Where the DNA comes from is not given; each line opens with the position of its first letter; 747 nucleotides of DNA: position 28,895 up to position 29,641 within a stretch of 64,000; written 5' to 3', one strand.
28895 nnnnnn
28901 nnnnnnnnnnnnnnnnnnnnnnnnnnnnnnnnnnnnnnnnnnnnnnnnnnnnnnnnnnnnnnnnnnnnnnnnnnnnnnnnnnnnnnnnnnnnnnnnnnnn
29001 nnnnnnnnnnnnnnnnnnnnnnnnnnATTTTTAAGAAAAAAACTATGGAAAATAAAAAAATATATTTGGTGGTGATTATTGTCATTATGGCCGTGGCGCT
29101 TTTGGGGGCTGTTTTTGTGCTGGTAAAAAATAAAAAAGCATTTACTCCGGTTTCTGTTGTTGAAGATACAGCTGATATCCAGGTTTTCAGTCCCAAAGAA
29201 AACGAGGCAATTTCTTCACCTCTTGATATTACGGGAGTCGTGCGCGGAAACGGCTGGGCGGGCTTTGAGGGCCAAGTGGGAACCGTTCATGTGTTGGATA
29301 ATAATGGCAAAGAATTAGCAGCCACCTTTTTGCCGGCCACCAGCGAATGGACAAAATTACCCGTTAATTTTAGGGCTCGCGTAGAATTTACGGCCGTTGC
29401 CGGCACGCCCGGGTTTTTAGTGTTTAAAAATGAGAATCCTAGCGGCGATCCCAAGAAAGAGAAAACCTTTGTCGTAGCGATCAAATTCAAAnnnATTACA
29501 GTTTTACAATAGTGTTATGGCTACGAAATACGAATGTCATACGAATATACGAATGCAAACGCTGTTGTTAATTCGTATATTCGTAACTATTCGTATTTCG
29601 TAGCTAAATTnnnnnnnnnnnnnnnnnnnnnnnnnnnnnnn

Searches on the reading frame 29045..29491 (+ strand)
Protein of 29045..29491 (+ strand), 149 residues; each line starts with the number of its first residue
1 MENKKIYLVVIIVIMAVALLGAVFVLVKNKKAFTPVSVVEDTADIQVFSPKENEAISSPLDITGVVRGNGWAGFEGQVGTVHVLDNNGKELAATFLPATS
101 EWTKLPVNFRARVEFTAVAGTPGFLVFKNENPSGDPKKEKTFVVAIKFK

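Call 87: search_protein_families(library=pfam, proteins=[window:29045-29491:+], max_evalue=0.001)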
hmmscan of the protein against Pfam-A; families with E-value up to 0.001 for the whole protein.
window:29045-29491:+ (149 aa): 1 family
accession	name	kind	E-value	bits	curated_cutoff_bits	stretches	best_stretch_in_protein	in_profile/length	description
PF10648.15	Gmad2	-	2.4e-08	34.6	25.7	1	45-130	2-80/86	Immunoglobulin-like domain of bacterial spore germination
